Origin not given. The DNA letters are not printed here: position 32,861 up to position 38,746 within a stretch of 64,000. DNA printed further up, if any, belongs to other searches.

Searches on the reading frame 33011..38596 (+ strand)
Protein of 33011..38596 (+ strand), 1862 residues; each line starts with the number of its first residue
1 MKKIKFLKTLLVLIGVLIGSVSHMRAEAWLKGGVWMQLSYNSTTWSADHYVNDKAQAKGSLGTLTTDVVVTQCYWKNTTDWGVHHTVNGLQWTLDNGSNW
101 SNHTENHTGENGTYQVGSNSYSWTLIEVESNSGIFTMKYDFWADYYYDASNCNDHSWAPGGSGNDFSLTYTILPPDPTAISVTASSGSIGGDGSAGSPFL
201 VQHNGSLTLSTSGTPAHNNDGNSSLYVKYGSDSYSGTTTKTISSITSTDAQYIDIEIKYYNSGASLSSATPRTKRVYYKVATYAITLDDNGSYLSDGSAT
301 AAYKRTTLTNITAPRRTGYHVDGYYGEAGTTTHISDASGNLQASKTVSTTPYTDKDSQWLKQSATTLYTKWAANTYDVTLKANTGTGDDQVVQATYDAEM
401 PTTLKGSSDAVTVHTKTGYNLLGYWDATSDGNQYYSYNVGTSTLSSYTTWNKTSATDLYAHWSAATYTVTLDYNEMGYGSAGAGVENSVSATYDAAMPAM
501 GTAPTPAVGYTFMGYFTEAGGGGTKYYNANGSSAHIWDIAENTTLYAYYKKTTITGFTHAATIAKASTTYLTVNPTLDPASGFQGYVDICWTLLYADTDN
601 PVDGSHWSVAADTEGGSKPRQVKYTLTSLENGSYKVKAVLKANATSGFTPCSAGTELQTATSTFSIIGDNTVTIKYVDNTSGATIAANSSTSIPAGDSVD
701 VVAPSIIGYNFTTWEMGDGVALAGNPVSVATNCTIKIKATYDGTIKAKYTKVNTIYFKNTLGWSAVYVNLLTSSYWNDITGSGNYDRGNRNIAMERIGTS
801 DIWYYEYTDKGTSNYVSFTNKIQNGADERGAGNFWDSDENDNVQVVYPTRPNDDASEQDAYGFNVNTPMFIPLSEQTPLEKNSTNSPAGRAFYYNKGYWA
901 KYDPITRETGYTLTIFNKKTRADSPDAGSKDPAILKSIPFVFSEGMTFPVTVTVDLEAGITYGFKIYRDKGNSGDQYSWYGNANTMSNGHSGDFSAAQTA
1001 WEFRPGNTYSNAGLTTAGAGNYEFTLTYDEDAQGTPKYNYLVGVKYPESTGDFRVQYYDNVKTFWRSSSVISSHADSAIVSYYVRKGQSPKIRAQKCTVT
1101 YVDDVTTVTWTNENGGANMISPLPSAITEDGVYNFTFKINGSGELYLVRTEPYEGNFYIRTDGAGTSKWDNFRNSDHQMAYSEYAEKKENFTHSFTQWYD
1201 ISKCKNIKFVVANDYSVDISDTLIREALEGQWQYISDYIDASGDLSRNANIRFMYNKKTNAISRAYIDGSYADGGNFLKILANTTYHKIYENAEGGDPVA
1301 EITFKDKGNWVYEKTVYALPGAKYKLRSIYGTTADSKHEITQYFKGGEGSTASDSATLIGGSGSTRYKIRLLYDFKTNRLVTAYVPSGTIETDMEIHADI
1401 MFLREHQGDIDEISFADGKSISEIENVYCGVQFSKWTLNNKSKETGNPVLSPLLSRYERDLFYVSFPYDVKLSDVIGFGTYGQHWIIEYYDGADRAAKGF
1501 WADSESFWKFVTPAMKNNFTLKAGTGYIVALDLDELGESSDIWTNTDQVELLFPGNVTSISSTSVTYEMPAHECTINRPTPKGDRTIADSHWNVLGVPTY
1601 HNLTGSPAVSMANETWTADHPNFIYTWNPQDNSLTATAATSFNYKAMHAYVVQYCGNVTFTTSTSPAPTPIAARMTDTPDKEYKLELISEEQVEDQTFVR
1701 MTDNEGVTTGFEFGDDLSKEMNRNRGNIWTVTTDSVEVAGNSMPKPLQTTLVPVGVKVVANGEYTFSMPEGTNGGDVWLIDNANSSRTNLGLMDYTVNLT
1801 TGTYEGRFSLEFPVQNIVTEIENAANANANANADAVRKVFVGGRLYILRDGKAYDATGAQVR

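Call 3: search_protein_families(library=padloc, proteins=[window:33011-38596:+], max_evalue=0.01)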
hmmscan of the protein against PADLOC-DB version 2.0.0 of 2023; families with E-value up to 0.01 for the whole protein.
window:33011-38596:+ (1862 aa): 0 families

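Call 4: search_protein_families(library=pfam, proteins=[window:33011-38596:+], max_evalue=0.01)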
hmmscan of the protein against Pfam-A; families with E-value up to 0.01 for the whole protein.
window:33011-38596:+ (1862 aa): 1 family
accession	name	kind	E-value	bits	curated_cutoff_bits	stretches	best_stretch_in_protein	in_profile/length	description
PF13115.11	YtkA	-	0.0035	18.4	25.9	0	592-641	25-75/85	YtkA-like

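Call 5: search_protein_families(library=ncbifam, proteins=[window:33011-38596:+], max_evalue=0.01)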
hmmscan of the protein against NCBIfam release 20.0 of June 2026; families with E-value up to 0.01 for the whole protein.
window:33011-38596:+ (1862 aa): 0 families

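Call 70: search_protein_families(library=pfam, proteins=[window:33011-38596:+], max_evalue=5)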
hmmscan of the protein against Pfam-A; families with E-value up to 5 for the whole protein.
window:33011-38596:+ (1862 aa): 1 family
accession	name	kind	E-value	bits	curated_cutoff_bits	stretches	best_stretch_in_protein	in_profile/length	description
PF13115.11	YtkA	-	0.0035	18.4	25.9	1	592-641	25-75/85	YtkA-like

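Call 71: find_homologous_proteins(query=window:33011-38596:+)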
Query window:33011-38596:+ (1862 aa): 181 proteins with E <= 0.001 among 8000 candidates; the best 120 are listed.
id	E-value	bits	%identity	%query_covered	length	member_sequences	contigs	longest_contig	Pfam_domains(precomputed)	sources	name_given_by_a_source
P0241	0.0e+0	1854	56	85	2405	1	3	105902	PF09479.17,PF18998.7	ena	-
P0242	0.0e+0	1807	55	85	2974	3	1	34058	PF09479.17,PF18998.7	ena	-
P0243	0.0e+0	1806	55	85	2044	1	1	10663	PF09479.17,PF18998.7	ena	-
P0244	0.0e+0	1805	57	80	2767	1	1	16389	PF09479.17,PF18998.7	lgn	-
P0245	0.0e+0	1802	55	85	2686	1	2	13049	PF09479.17,PF18998.7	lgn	-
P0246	0.0e+0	1588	51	85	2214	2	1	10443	PF09479.17,PF18998.7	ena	-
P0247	0.0e+0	1427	44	97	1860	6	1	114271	-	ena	-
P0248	0.0e+0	1418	47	85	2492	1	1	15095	PF09479.17,PF18998.7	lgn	-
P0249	0.0e+0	1409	48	85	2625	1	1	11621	PF09479.17,PF18998.7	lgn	-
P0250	0.0e+0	1388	48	81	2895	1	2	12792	PF09479.17,PF18998.7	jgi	-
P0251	0.0e+0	1363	47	86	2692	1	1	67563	PF09479.17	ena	-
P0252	0.0e+0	1355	47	86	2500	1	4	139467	PF09479.17,PF18998.7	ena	-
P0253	0.0e+0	1292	48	78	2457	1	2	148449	PF09479.17,PF18998.7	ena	-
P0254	0.0e+0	1214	44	86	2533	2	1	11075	PF09479.17,PF18998.7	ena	-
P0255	0.0e+0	1208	42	91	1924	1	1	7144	-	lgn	-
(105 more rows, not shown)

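Call 72: find_encoding_contigs(protein=P0241, flank=10000, max_places=2)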
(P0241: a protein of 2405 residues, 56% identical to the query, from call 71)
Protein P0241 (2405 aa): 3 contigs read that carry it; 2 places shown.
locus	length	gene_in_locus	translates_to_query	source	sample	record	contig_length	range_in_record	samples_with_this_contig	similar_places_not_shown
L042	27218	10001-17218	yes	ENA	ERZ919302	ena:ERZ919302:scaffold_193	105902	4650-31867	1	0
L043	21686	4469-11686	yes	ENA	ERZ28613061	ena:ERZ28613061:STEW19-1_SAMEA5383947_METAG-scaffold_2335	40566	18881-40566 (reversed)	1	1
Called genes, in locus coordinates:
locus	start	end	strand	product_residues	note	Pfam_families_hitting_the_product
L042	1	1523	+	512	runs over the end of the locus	PF14322:SusD-like_3, PF12771:SusD-like_2 (faint), PF07980:SusD_RagB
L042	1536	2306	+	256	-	PF27507:DjlA_TM, PF05099:TerB, PF00226:DnaJ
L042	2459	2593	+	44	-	-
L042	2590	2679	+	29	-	-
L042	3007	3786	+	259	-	-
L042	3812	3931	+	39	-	-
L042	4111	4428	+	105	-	PF01909:NTP_transf_2, PF18765:Polbeta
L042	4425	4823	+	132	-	PF05168:HEPN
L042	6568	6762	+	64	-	-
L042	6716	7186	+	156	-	PF01850:PIN, PF13470:PIN_3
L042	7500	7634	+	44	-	-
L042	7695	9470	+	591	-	-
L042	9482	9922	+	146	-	-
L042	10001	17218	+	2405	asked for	PF09479:Flg_new, PF18998:Flg_new_2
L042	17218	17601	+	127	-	-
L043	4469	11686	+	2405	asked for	PF09479:Flg_new, PF18998:Flg_new_2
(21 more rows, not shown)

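Call 73: find_encoding_contigs(protein=P0247, flank=10000, max_places=2)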
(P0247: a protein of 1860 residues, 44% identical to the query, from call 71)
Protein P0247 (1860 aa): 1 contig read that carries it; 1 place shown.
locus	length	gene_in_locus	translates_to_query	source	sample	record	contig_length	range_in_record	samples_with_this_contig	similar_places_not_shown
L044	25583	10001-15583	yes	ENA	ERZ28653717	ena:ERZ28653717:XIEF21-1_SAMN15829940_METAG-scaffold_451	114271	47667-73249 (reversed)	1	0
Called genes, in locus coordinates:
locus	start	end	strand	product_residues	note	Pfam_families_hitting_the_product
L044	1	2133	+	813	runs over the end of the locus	PF16656:Pur_ac_phosph_N (faint), PF00041:fn3 (weak)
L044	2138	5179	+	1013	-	PF00041:fn3 (faint)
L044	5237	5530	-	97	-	-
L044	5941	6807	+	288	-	PF02498:Bro-N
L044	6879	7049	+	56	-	-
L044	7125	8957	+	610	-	PF03235:GmrSD_N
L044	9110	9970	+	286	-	PF02498:Bro-N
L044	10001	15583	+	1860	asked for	-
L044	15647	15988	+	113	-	-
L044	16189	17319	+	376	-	PF01637:ATPase_2 (weak), PF13173:AAA_14 (faint), PF13401:AAA_22 (faint)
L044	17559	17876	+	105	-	PF13560:HTH_31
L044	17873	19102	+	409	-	PF13657:Couple_hipA (weak), PF07804:HipA_C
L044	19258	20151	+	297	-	PF13387:Lnb_N (weak)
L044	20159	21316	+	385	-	PF00668:Condensation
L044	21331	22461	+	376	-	PF02666:PS_Dcarbxylase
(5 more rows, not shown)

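Call 74: find_encoding_contigs(protein=P0253, flank=10000, max_places=2)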
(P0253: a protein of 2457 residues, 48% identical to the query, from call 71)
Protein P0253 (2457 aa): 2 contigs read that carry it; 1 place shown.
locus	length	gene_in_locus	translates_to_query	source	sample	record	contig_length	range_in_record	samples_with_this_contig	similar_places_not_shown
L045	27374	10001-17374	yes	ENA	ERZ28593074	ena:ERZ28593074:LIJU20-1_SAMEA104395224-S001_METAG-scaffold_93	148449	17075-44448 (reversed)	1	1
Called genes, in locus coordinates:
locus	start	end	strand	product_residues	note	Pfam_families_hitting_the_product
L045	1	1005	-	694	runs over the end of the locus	PF17191:RecG_wedge, PF00176:SNF2-rel_dom, PF00270:DEAD, PF04851:ResIII, PF00271:Helicase_C, PF19833:RecG_dom3_C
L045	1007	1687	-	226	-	PF03544:TonB_C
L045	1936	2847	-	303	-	PF04227:Indigoidine_A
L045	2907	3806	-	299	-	PF00294:PfkB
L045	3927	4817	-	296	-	PF03755:YicC-like_N, PF08340:YicC-like_C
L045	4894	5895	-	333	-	PF00348:polyprenyl_synt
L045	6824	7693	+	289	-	PF02498:Bro-N (weak)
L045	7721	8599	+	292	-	PF13310:Virulence_RhuM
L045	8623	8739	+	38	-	-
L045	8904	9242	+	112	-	PF17761:DUF1016_N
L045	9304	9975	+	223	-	PF10543:ORF6N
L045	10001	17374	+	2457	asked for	PF09479:Flg_new (weak), PF18998:Flg_new_2 (weak)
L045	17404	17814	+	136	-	-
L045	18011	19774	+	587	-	-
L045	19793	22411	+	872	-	PF18990:DUF5723, PF02412:TSP_3 (weak), PF00691:OmpA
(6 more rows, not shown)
